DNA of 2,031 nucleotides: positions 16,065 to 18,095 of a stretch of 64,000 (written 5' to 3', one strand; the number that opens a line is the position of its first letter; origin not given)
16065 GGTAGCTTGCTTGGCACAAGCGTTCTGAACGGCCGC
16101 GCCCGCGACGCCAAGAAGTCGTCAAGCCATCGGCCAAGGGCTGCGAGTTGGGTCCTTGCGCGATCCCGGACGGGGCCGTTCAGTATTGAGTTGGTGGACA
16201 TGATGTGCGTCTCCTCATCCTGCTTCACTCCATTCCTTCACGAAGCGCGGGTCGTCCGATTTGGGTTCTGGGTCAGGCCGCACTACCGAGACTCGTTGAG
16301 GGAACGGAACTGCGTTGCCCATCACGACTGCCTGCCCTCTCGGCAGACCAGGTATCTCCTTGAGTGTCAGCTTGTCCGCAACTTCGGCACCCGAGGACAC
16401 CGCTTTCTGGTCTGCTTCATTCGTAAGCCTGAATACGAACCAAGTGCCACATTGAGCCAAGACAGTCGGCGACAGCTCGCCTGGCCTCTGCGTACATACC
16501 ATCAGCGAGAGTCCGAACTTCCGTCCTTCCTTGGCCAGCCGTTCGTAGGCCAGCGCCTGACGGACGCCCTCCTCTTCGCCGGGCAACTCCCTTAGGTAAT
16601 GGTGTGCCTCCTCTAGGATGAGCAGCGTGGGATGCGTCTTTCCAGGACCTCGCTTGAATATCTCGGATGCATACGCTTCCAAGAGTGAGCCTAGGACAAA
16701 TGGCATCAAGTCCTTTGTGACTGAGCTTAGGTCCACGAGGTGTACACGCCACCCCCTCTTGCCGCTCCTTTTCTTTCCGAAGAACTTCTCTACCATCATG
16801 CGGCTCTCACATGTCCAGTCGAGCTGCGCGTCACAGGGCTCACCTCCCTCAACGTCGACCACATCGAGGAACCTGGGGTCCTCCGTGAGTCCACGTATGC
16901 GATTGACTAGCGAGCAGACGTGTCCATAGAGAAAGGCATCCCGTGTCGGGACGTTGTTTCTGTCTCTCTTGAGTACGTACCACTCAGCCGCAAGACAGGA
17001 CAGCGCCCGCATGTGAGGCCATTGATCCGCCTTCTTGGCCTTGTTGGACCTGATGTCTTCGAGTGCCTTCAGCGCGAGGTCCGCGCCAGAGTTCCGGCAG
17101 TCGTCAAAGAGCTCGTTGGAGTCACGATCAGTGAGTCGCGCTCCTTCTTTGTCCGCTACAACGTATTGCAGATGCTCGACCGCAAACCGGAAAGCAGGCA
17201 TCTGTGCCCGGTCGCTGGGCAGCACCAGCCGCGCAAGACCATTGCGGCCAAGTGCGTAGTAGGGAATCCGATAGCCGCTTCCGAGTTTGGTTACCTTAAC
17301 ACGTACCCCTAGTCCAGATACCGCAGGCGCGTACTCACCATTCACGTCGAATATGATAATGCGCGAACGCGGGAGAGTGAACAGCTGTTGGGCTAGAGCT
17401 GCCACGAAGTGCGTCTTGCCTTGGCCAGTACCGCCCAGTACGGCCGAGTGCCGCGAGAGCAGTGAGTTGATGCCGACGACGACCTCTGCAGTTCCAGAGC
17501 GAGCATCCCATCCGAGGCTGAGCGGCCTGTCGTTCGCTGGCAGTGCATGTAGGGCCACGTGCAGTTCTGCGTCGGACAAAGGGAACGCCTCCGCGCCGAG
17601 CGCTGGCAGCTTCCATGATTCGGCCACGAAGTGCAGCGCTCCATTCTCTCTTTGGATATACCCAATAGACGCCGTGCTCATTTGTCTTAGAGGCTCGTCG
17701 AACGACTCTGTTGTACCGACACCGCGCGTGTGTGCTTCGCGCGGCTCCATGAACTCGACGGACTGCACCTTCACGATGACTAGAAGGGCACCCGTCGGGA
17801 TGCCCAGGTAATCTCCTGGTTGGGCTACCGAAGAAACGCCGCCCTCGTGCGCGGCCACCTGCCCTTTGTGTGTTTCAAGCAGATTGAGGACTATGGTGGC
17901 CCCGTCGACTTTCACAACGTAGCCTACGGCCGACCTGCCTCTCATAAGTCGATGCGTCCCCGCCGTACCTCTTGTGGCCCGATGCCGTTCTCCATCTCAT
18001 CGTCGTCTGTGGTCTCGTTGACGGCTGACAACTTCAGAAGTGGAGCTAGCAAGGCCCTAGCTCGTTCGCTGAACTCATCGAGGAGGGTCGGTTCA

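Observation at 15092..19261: SIR2-HerA defence pair expanded into a tightly coupled four-gene operon with a GIY-YIG nuclease and an unknown 208-aa protein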

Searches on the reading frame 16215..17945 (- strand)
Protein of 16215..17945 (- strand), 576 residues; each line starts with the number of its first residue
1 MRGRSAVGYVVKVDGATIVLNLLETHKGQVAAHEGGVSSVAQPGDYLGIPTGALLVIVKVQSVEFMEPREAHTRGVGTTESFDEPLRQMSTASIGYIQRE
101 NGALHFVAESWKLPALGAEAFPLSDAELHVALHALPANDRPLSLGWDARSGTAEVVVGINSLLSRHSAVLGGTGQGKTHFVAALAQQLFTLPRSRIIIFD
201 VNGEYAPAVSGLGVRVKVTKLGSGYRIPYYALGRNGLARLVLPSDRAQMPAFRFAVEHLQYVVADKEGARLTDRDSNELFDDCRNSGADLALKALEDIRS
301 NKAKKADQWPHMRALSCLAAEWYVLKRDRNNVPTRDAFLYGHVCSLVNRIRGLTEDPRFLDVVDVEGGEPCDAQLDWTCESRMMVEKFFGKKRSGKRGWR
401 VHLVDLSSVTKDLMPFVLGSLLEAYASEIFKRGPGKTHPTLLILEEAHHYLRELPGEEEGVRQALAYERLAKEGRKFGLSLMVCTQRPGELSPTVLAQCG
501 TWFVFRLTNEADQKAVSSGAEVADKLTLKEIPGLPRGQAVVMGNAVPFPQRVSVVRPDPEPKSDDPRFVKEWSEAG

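Call 3: search_protein_families(library=pfam, proteins=[window:16215-17945:-], max_evalue=0.01)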
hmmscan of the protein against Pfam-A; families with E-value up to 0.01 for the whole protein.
window:16215-17945:- (576 aa): 4 families
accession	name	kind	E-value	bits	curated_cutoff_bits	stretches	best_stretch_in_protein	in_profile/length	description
PF01935.23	DUF87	-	1.1e-18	68.7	23.2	1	153-286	12-143/220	Helicase HerA, central domain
PF10412.15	TrwB_AAD_bind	-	0.00026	20.4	20.5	1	164-206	15-56/387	Type IV secretion-system coupling protein DNA-binding domain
PF05872.18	HerA_C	-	0.00086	18.5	22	0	469-522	283-338/502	Helicase HerA-like C-terminal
PF01580.24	FtsK_SpoIIIE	-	0.0035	17.3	24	0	162-188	39-63/221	FtsK/SpoIIIE family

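Call 4: search_protein_families(library=padloc, proteins=[window:16215-17945:-], max_evalue=0.01)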
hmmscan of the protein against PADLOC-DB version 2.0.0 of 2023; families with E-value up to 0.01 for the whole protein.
window:16215-17945:- (576 aa): 16 families
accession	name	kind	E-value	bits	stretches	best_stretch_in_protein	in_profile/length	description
PDLC04100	HerA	-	3.4e-244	809.9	1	1-574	1-574/580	-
PDLC02185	HerA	-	4.5e-241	799.6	1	1-574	1-581/585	-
PDLC04105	HerA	-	2.7e-78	262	1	4-574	9-555/576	-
PDLC04102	HerA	-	3.7e-71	238.3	2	380-573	443-638/654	-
PDLC04106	HerA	-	1.4e-61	206.9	2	335-574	414-648/667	-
PDLC04098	HerA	-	3.5e-60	202.3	2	339-574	436-668/686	-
PDLC04103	HerA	-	2.7e-50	169.3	1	6-574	15-576/579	-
PDLC04097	HerA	-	1.6e-41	140.7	2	434-574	469-613/618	-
PDLC04104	HerA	-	1.7e-35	120.5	1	384-574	168-356/379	-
PDLC02188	HerA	-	2.7e-35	120.3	2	438-574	427-562/578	-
PDLC04140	mad8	-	2.5e-19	67.9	1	161-546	21-291/314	mads_8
PDLC01055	HerA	-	1.3e-17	61.8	2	428-552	406-522/532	Type III coevolved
PDLC04101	HerA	-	2.6e-15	54.1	1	112-256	113-265/400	-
PDLC04099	HerA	-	1.5e-13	48.6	1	88-206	88-211/214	-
PDLC04107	HerA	-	6.1e-13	46.5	1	84-210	84-215/306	-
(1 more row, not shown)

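Call 7: search_protein_families(library=ncbifam, proteins=[window:16215-17945:-], max_evalue=1)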
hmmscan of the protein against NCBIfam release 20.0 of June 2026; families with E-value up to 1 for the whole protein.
window:16215-17945:- (576 aa): 17 families
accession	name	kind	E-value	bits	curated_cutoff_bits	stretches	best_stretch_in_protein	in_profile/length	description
NF042943.1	HerA_antiphage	equivalog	2.4e-238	792.3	800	1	8-572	1-566/566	anti-phage-associated helicase HerA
NF042944.1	HerA_antiphage_2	equivalog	5.7e-37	127.7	850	2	437-574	426-562/576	anti-phage-associated helicase HerA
NF040937.1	HerA_Thermprot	equivalog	1.5e-27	96.2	800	2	400-575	308-482/487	DNA double-strand break repair helicase HerA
NF040819.1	helicase_HerA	equivalog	1.9e-27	96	970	2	423-553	387-513/561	DNA double-strand break repair helicase HerA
NF053655.1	CedD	equivalog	2.5e-16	59.5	600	2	424-547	406-518/527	DNA-translocating ATPase CedD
NF033849.1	ser_rich_anae_1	subfamily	7.1e-11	40.2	650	1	435-516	1014-1099/1163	serine-rich protein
NF041017.1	DNA_import_CedB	equivalog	2.9e-07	29.5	700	1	144-217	256-328/590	DNA import protein CedB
TIGR03925.1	T7SS_EccC_b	equivalog_domain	0.0013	17.1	346.55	1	468-515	210-257/564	type VII secretion protein EccCb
NF010447.0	PRK13873.1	equivalog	0.0019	16.2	1020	1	166-214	443-491/815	conjugal transfer protein TrbE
NF045975.1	VirB4_plasma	equivalog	0.003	15.3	590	1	169-212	520-562/894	Mbov_0397 family ICE element conjugal transfer ATPase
TIGR02746.1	TraC-F-type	equivalog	0.0036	15.2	567.05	1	405-487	607-684/800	type IV secretion system protein TraC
TIGR00929.1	VirB4_CagE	subfamily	0.0051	15.1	643.1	1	166-224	439-497/792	VirB4 family type IV secretion/conjugal transfer ATPase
NF045971.1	conju_CD1110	equivalog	0.0065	14.8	325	1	157-214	408-465/752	VirB4-like conjugal transfer ATPase, CD1110 family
NF010469.0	PRK13894.1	subfamily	0.034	13.5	508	1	165-205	150-191/320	conjugal transfer ATPase TrbB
TIGR02782.1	TrbB_P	equivalog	0.047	13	304.55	1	168-201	140-174/303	P-type conjugative transfer ATPase TrbB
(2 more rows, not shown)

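Call 14: find_related_loci(query=window:16215-17945:-, collection=genome_contigs, flank=6000)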
Query window:16215-17945:- (576 aa) in genome_contigs; peptide patterns used: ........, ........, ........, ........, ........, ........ (x = any residue, [..] = any of these).
600 stretches matched a pattern (row limit reached: there are more); 17 encode a relative of the query (tblastn E <= 1e-3); 17 distinct loci.
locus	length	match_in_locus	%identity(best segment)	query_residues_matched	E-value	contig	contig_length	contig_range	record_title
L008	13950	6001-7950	25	6-572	1e-43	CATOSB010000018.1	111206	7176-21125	MAG: uncultured Rhodobacteraceae bacterium isolate f94b6688-853e-4832-a164-06a7adc5b4b5 genome assembly, contig: contig_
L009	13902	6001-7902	23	7-572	2e-34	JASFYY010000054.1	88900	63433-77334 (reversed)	MAG: Verrucomicrobiota bacterium isolate MAY_MAG_00011 ALL_000000000085, whole genome shotgun sequence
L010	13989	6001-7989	30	6-572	2e-29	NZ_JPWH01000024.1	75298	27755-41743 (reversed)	Thalassospira profundimaris strain S25-3-2 contig24, whole genome shotgun sequence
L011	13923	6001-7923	35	4-572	7e-28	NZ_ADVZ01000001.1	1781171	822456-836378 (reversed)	Afipia sp. 1NLS2 ctg00009, whole genome shotgun sequence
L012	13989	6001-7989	29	6-572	7e-28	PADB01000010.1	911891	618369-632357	MAG: Kordiimonas sp. isolate NAT158 95621, whole genome shotgun sequence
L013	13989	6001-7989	32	6-572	2e-27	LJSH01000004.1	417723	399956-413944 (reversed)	MAG: Oceanicaulis sp. HLUCCA04 ITZX_scaf_53, whole genome shotgun sequence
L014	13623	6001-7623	26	113-572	1e-23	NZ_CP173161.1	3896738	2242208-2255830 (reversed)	Pseudoalteromonas phenolica strain a1 chromosome 1, complete sequence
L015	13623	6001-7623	32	113-572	3e-23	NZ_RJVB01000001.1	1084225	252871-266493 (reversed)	Erwinia sp. JUb26 Ga0304838_101, whole genome shotgun sequence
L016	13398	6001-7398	29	106-524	5e-9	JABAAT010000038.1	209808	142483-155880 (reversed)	MAG: Gammaproteobacteria bacterium isolate bin20o c_000000365880, whole genome shotgun sequence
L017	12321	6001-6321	29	421-527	7e-9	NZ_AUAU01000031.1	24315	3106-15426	Geothrix fermentans DSM 14018 G398DRAFT_scaffold00026.26_C, whole genome shotgun sequence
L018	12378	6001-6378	28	397-524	2e-8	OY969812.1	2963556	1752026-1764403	MAG: uncultured Solirubrobacterales bacterium isolate MFD06298.bin.c.1 genome assembly, chromosome: 1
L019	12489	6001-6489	27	393-556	3e-8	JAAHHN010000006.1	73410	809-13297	MAG: Spirulina sp. SIO3F2 3F2_NODE_6, whole genome shotgun sequence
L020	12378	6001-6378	27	397-524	8e-8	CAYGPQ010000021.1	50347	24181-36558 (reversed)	MAG TPA_asm: uncultured Kordia sp. isolate ERP117304_co3_222 genome assembly, contig: NODE_1012_length_50347_cov_13.3034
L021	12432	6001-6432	23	400-557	3e-7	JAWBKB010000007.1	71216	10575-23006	MAG: Candidatus Caldarchaeum sp. isolate GXS_201803_bins_40 GXS_201803_bins_40_scaffold_7, whole genome shotgun sequence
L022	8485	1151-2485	26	155-560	5e-7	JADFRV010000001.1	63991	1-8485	MAG: Chloroflexota bacterium isolate B8D1T2 B8D1T2_NODE74, whole genome shotgun sequence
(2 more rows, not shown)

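Call 15: find_homologous_proteins(query=window:16215-17945:-, max_evalue=1e-50)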
Query window:16215-17945:- (576 aa): 668 proteins with E <= 1e-50 among 8000 candidates; the best 120 are listed.
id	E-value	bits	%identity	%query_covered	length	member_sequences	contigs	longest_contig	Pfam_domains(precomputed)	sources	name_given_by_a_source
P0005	0.0e+0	1289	100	98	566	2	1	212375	PF01935.24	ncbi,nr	ncbi:MAG TPA: ATP-binding protein [bacterium]|nr:ATP-binding protein [bacterium]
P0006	9.4e-216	736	58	99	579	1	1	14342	PF10412.16,PF01935.24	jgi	jgi:uncharacterized protein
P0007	1.6e-215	735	58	99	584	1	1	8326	PF10412.16,PF01935.24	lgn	-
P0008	2.1e-211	721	57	99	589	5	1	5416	PF10412.16,PF01935.24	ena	-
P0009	3.8e-211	721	57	99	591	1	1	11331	PF01935.24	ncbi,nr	ncbi:MAG: ATP-binding protein [Firmicutes bacterium]|nr:ATP-binding protein [Bacillota bacterium]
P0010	2.7e-210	718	57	99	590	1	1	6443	PF10412.16,PF01935.24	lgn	-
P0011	5.3e-210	717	55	99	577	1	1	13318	PF10412.16,PF01935.24,PF05872.19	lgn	-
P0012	1.0e-209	716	57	99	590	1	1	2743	PF10412.16,PF01935.24,PF01580.25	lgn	-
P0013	1.1e-209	716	55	99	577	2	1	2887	PF10412.16,PF01935.24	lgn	-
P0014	7.4e-209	713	54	99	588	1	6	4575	PF10412.16,PF01935.24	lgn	-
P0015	7.5e-209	713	56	100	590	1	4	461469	PF10412.16,PF01935.24,PF05872.19,PF01580.25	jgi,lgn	jgi:hypothetical protein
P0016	1.0e-208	712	56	99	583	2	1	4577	PF10412.16,PF01935.24,PF05872.19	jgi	jgi:hypothetical protein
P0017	2.0e-208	712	56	100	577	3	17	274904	PF10412.16,PF01935.24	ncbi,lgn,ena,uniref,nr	ncbi:anti-phage-associated helicase HerA [uncultured Novosphingobium sp.]|uniref:anti-phage-associat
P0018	4.2e-208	710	56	99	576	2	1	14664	PF10412.16,PF01935.24,PF05872.19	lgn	-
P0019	4.5e-208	710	56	99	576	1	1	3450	PF10412.16,PF01935.24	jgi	-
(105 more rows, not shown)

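Call 18: find_related_loci(query=A1, collection=metagenome_contigs, flank=6000)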
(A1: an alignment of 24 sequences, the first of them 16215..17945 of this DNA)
Query A1 (576 aa) in metagenome_contigs; peptide patterns used: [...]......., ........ (x = any residue, [..] = any of these).
549 stretches matched a pattern; 166 encode a relative of the query (tblastn E <= 1e-3); the best 80 are kept; 80 distinct loci.
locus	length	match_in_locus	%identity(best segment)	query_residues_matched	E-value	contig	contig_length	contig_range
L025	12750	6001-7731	56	1-574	0e+0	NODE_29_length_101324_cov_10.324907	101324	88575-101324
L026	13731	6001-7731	56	1-574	0e+0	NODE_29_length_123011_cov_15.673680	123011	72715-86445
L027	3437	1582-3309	56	1-573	0e+0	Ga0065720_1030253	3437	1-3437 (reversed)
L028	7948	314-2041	55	1-573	0e+0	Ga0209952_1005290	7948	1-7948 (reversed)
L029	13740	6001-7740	56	1-576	0e+0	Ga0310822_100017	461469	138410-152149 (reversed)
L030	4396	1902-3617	55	4-573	0e+0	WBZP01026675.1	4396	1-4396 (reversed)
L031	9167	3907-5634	54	1-573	0e+0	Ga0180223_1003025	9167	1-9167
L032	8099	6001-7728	54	1-573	0e+0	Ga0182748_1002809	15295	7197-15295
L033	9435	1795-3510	55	4-573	0e+0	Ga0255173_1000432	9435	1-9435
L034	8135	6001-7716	55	4-573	0e+0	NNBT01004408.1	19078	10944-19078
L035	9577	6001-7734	54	1-573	0e+0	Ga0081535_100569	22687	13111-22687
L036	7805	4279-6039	54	1-576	0e+0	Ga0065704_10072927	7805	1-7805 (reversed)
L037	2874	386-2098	55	4-573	0e+0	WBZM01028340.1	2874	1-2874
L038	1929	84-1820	54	4-572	0e+0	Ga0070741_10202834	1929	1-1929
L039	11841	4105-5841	54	1-572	0e+0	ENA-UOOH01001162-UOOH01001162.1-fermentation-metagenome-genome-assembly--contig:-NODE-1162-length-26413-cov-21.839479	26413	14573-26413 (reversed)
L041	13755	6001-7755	50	4-576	0e+0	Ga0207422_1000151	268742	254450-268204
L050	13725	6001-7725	46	1-572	3e-164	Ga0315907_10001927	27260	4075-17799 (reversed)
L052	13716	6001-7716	47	1-568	1e-163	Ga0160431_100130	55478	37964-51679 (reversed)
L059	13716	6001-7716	47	1-568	5e-162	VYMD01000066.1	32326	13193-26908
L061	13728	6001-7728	47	1-572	1e-161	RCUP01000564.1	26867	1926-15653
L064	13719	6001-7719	46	1-568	9e-160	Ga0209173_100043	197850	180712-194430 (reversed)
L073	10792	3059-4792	46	1-575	1e-154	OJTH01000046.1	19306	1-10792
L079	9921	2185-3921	46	2-568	3e-152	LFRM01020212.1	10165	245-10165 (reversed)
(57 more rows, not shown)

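Call 22: search_protein_families(library=pfam, proteins=[L041:7736-8284:+, L050:7722-8867:+, L059:7773-8735:+, L079:3987-4877:+, L052:7902-8486:+, L073:4873-5331:+, L033:3561-4049:+, L064:7859-8248:+, L061:7786-8742:+, L025:7815-8459:+], max_evalue=0.01)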
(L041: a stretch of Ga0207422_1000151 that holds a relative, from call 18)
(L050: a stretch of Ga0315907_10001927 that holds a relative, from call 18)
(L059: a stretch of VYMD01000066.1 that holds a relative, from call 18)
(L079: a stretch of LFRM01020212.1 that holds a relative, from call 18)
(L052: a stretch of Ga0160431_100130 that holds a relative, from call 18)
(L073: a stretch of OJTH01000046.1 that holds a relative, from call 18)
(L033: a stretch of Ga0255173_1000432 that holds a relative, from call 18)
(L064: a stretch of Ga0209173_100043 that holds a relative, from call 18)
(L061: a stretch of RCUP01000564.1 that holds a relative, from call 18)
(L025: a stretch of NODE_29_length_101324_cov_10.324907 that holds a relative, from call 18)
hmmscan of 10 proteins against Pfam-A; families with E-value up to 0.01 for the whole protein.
L041:7736-8284:+ (182 aa): 0 families

L050:7722-8867:+ (381 aa): 0 families

L059:7773-8735:+ (320 aa): 1 family
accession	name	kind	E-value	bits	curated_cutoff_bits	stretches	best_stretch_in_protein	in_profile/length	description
PF13391.12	HNH_2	-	9.6e-13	48.2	21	1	204-256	1-66/66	HNH endonuclease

L079:3987-4877:+ (296 aa): 0 families

L052:7902-8486:+ (194 aa): 2 families
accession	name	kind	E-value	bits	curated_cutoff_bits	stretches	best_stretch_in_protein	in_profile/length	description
PF04471.18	Mrr_cat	-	8.6e-16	58.5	21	1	18-134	4-109/115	Restriction endonuclease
PF22722.2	NA-iREase1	-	0.0027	18.1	27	1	23-125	1-93/106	NACHT-associated inactive Restriction Endonuclease 1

L073:4873-5331:+ (152 aa): 0 families

L033:3561-4049:+ (162 aa): 0 families

L064:7859-8248:+ (129 aa): 0 families

L061:7786-8742:+ (318 aa): 1 family
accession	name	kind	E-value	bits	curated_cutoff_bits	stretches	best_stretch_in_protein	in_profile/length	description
PF13391.12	HNH_2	-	1.6e-12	47.6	21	1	201-253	1-66/66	HNH endonuclease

L025:7815-8459:+ (214 aa): 1 family
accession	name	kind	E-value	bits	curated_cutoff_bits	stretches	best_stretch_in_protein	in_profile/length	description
PF07275.16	ArdA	-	2.1e-06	28.9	27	1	114-205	62-151/155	Antirestriction protein (ArdA)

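Call 82: search_protein_families(library=padloc, proteins=[L041:7736-8284:+, L050:7722-8867:+, L059:7773-8735:+, L079:3987-4877:+, L052:7902-8486:+, L073:4873-5331:+, L061:7786-8742:+], max_evalue=0.01)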
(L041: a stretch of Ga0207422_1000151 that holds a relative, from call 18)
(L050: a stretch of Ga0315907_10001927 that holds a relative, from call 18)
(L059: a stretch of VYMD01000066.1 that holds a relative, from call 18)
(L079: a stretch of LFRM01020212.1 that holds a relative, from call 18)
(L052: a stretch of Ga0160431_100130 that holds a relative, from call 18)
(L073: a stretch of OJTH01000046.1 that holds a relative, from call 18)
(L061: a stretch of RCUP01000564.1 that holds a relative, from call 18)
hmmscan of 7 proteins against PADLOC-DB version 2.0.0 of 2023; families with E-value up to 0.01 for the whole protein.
L041:7736-8284:+ (182 aa): 0 families

L050:7722-8867:+ (381 aa): 7 families
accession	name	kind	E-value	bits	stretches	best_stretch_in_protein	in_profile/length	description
PDLC02643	DrmMI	-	3.3e-23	79.5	1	208-369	1166-1309/1347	DrmMI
PDLC02640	DrmMI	-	1.1e-19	67.6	1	251-369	845-970/1015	DrmMI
PDLC02626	DrmD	-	1.5e-15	55.3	1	208-322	9-125/276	DrmD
PDLC02644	DrmMI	-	2.4e-13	46.9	1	216-322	721-828/988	DrmMI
PDLC03618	REase_MTase_IIG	-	2.5e-08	29.7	1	208-329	1161-1284/1429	Type IIG restriction enzyme-methyltransferase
PDLC02646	DrmMI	-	2.9e-07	27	1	248-320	635-707/792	DrmMI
PDLC03627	REase_MTase_IIG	-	0.00056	15.7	1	290-368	978-1020/1136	Type IIG restriction enzyme-methyltransferase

L059:7773-8735:+ (320 aa): 3 families
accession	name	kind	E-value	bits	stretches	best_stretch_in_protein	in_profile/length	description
PDLC04132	HNH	-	5.3e-23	79.5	1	173-259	140-223/286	-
PDLC03546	HNH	-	2.2e-16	57.7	1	167-258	139-228/282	Type II restriction enzyme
PDLC03529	REase_II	-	2.3e-10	38.2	1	201-257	282-337/389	Type II restriction enzyme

L079:3987-4877:+ (296 aa): 0 families

L052:7902-8486:+ (194 aa): 7 families
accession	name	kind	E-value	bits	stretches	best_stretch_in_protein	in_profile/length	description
PDLC04806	PDC-S02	-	3.8e-08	31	1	17-136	184-296/324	-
PDLC03657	mREase_IV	-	9.4e-07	26.4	1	17-133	171-284/317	Type IV methyl-directed restriction enzyme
PDLC04796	PDC-S02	-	1e-06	26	1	18-134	243-351/390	-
PDLC04815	PDC-S02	-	4e-05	21.1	1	26-122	213-301/346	-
PDLC04819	PDC-S02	-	5.3e-05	20.6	1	18-134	196-300/334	-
PDLC03755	RT_UG18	-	0.00028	18.5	1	60-140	201-282/295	DRT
PDLC03663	mREase_IV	-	0.00034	17.4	1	17-151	411-535/544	Type IV methyl-directed restriction enzyme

L073:4873-5331:+ (152 aa): 0 families

L061:7786-8742:+ (318 aa): 3 families
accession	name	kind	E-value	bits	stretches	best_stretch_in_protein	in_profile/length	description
PDLC04132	HNH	-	2.4e-22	77.4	1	171-257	141-224/286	-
PDLC03546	HNH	-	2.6e-17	60.7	1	164-256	139-229/282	Type II restriction enzyme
PDLC03529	REase_II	-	8.5e-11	39.7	1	200-274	284-354/389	Type II restriction enzyme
